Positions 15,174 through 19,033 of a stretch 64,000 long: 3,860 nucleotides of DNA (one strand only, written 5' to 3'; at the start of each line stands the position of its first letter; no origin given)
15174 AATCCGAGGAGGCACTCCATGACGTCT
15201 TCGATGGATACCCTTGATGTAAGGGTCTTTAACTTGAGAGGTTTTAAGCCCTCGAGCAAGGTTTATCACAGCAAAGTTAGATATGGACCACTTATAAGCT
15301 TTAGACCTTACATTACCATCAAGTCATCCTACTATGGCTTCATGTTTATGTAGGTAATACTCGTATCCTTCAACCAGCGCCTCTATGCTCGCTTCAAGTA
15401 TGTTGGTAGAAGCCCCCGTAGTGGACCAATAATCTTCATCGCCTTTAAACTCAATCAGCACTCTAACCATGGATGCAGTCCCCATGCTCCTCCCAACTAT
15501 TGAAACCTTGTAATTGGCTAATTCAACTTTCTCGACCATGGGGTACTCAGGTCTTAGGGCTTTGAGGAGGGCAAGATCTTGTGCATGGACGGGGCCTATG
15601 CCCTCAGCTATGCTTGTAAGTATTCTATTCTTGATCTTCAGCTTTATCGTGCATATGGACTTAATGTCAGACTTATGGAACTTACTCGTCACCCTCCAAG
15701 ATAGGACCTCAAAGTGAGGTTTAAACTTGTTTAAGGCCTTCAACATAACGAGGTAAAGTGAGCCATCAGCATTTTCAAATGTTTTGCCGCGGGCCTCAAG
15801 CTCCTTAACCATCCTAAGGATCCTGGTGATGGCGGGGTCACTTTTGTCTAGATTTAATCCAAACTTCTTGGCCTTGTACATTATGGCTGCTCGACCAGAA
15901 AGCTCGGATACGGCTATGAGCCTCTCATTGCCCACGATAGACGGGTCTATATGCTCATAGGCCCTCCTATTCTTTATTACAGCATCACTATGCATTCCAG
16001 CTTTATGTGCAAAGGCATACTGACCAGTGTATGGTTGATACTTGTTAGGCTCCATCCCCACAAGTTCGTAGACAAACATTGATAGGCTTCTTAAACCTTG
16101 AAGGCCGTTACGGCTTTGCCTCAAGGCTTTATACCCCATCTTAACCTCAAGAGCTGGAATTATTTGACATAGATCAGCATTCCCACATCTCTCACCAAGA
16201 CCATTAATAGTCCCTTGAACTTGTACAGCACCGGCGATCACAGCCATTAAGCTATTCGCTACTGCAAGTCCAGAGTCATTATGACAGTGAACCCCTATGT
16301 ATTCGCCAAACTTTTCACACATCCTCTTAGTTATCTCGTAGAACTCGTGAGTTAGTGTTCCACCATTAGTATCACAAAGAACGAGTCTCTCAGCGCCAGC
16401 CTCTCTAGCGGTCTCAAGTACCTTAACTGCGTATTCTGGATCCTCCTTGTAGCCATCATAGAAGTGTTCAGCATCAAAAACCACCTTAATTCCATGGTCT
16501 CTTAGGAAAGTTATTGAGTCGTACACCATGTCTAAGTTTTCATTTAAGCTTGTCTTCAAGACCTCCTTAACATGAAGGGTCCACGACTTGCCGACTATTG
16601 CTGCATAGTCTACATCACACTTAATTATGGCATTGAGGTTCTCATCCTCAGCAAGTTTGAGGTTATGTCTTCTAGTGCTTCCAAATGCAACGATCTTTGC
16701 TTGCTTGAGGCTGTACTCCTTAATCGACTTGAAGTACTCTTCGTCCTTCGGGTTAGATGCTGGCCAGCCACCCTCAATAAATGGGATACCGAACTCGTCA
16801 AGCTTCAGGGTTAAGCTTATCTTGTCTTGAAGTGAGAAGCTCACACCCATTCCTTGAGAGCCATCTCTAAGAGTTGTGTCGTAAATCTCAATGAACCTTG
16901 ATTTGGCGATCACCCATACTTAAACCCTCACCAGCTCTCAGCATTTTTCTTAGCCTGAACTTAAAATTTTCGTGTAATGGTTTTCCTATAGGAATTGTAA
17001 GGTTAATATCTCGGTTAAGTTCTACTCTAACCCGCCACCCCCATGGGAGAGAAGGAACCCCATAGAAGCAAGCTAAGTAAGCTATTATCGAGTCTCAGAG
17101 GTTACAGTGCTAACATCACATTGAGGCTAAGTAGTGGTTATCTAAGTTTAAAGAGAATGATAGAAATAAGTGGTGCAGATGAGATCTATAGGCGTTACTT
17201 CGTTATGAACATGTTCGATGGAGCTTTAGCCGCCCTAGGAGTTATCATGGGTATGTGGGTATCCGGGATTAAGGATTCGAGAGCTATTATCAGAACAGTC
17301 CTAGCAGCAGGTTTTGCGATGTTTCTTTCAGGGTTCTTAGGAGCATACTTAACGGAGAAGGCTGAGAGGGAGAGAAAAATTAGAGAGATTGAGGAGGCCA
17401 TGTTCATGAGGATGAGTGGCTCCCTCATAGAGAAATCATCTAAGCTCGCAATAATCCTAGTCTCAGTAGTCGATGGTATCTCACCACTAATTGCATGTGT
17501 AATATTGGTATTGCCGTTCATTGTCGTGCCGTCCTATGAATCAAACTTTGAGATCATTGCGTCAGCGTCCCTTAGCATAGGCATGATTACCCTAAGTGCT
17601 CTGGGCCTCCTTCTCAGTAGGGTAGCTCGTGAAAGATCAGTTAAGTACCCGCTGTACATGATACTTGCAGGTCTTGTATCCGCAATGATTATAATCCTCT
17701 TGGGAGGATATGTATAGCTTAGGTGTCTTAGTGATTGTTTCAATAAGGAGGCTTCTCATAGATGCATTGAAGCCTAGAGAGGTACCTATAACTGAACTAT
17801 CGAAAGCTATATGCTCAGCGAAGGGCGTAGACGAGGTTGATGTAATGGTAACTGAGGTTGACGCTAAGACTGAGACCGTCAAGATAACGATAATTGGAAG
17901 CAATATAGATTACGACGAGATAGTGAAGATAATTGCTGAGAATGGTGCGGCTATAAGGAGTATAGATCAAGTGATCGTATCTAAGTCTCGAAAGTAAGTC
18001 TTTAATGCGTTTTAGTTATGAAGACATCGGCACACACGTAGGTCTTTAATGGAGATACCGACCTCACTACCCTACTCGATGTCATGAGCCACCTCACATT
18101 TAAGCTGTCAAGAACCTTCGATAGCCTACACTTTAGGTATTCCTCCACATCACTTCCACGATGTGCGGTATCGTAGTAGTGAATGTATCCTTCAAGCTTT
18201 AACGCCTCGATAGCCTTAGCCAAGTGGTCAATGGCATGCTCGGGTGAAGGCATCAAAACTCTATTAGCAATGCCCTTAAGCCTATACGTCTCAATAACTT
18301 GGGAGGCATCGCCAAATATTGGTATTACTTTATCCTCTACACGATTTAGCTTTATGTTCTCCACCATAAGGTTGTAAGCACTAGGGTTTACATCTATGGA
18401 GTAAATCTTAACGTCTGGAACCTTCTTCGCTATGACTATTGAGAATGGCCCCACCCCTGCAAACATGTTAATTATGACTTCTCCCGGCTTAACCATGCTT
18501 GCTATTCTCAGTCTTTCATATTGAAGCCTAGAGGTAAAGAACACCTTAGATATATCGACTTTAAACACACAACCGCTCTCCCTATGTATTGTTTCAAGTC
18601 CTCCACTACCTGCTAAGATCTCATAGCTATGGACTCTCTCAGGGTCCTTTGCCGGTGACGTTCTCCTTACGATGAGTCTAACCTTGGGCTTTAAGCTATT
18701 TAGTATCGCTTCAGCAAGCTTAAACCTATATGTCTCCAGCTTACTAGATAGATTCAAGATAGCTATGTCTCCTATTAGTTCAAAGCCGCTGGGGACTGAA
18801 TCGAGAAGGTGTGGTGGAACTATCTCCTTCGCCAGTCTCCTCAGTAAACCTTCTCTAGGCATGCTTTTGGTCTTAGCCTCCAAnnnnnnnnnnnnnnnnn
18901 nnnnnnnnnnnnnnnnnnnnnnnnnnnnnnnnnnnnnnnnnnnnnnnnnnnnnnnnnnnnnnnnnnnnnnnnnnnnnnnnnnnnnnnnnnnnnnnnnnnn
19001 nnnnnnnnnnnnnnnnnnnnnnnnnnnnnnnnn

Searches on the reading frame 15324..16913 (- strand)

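Call 54: search_protein_families(library=pfam, proteins=[window:15324-16913:-], max_evalue=0.00001)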
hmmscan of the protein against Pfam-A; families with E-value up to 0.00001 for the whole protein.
window:15324-16913:- (529 aa): 3 families
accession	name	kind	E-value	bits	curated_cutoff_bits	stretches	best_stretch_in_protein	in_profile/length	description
PF00682.25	HMGL-like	-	7.5e-52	176.7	29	1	8-278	2-257/260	HMGL-like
PF08502.15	LeuA_dimer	-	1.5e-21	77.1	24.9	1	382-520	3-130/131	LeuA allosteric (dimerisation) domain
PF22617.1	HCS_D2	-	1.7e-19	70.4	27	1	296-376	2-81/82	Homocitrate synthase post-HMGL domain-like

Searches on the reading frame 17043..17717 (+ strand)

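Call 54: search_protein_families(library=pfam, proteins=[window:17043-17717:+], max_evalue=0.00001)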
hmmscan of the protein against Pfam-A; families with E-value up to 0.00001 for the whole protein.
window:17043-17717:+ (224 aa): 1 family
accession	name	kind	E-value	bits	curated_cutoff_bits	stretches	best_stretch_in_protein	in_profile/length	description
PF01988.24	VIT1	-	9.3e-08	32.6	28.1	0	51-117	2-68/214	VIT family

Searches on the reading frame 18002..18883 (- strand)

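Call 54: search_protein_families(library=pfam, proteins=[window:18002-18883:-], max_evalue=0.00001)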
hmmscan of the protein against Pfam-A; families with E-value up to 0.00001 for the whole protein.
window:18002-18883:- (293 aa): 3 families
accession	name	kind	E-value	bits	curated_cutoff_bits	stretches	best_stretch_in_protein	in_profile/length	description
PF02475.24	TRM5-TYW2_MTfase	-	1.4e-49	168.7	28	1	98-241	1-140/164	TRM5/TYW2 methyltransferase domain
PF25133.1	TYW2_N_2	-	3.9e-16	59.4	27.7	1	15-94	2-78/79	TYW2 N-terminal domain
PF09445.16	Methyltransf_15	-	1.2e-06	28.6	22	1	135-214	2-79/165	RNA cap guanine-N2 methyltransferase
